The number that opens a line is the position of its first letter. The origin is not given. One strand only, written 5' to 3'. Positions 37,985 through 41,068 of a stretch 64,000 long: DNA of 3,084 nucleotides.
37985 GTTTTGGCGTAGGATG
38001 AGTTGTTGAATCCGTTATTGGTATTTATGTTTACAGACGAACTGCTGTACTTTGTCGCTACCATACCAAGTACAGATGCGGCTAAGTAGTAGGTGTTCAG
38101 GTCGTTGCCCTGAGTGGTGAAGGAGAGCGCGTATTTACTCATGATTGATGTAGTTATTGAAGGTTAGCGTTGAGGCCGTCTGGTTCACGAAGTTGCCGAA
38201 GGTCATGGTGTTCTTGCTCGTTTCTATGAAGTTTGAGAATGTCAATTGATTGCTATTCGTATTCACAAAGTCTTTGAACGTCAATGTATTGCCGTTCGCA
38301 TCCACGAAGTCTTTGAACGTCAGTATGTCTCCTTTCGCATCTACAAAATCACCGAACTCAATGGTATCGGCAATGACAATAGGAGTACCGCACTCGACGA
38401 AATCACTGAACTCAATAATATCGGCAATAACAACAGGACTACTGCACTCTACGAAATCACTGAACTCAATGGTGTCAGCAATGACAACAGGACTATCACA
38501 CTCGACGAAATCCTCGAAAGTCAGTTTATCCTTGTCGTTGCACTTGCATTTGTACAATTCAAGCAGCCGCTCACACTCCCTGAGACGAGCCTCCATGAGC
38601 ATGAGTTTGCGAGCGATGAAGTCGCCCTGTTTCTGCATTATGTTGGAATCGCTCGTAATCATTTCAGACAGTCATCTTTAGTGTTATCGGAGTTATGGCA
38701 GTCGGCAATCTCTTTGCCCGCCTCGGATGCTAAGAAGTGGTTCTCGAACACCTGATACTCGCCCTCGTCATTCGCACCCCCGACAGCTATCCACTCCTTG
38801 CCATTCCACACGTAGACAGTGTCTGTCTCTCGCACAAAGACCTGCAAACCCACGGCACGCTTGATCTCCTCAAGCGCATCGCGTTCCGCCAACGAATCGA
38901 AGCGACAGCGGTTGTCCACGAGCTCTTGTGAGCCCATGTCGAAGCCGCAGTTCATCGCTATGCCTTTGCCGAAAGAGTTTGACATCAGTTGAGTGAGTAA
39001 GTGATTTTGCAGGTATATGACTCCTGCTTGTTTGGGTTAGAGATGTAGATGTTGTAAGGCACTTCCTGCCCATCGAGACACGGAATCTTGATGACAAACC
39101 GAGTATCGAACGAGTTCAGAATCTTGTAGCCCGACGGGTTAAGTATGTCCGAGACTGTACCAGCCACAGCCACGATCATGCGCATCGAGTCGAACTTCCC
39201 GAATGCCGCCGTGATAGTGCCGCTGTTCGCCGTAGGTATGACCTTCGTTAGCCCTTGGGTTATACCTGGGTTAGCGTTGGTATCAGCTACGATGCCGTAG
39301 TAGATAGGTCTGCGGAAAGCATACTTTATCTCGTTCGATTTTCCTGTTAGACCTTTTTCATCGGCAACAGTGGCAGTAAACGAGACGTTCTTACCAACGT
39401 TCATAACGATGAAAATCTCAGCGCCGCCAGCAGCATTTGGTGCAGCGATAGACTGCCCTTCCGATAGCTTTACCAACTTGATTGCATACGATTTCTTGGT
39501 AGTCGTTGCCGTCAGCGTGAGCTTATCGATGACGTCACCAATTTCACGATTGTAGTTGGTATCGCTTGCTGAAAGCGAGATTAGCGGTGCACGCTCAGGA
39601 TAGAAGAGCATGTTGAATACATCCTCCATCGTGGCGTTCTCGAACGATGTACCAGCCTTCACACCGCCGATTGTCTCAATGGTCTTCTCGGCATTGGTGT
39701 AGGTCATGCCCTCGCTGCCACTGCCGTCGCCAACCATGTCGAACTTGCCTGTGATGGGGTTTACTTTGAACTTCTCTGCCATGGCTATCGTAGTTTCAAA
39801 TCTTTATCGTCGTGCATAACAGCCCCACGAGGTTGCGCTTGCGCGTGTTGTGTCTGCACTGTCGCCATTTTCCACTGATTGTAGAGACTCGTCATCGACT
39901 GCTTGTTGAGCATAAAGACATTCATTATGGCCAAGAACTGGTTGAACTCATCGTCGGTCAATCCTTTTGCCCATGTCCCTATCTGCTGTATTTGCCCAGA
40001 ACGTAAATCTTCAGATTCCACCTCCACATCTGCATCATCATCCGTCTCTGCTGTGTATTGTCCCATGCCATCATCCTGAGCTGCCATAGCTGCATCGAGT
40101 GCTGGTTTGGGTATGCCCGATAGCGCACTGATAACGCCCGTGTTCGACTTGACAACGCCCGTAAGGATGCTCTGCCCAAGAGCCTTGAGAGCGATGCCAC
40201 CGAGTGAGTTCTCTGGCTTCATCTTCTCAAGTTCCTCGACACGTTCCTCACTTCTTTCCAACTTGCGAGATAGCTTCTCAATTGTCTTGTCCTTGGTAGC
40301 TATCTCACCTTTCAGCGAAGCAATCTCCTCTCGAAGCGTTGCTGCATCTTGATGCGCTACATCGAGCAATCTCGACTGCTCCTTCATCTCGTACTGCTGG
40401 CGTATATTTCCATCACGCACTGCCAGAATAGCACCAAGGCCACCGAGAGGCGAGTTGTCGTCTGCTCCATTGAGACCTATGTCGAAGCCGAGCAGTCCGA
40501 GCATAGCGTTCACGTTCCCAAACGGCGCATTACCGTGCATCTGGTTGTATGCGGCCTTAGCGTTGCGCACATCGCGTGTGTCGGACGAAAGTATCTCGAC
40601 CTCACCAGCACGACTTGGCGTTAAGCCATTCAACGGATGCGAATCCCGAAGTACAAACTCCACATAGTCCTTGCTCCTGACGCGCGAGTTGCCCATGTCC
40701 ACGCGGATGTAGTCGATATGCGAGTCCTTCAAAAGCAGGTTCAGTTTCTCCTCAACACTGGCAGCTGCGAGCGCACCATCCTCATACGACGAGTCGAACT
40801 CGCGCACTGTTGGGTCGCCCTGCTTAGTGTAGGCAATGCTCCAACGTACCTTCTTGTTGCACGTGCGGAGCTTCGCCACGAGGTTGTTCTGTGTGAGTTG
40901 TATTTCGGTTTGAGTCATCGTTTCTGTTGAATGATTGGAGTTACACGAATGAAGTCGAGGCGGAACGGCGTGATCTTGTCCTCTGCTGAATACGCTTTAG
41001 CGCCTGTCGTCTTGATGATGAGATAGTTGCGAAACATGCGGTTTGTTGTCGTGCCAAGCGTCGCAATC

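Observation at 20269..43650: Intergenic spacers of the phage-like element are built from heptamer-phased repeats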

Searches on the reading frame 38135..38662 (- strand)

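Call 52: search_protein_families(library=pfam, proteins=[window:38135-38662:-], max_evalue=0.01)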
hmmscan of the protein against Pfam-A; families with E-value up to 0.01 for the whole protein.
window:38135-38662:- (175 aa): 1 family
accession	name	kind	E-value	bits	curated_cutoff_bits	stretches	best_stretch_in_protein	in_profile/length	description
PF06372.18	Gemin6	-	0.0022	18.4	23.9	0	39-92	2-53/88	Gemin6 Sm-like domain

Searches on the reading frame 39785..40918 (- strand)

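Call 10: search_protein_families(library=phrogs, proteins=[window:39785-40918:-], max_evalue=0.001)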
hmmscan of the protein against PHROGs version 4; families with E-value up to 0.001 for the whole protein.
window:39785-40918:- (377 aa): 0 families

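Call 47: search_protein_families(library=pfam, proteins=[window:39785-40918:-], max_evalue=0.001)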
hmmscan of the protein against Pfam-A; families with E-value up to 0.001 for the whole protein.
window:39785-40918:- (377 aa): 2 families
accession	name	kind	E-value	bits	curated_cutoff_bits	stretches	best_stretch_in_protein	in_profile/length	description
PF11594.13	Med28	-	7.5e-05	23.5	29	1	181-222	56-97/102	Mediator complex subunit 28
PF21928.1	XLF_CC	-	0.00024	21.3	27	1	190-223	15-48/53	XLF protein coiled-coil region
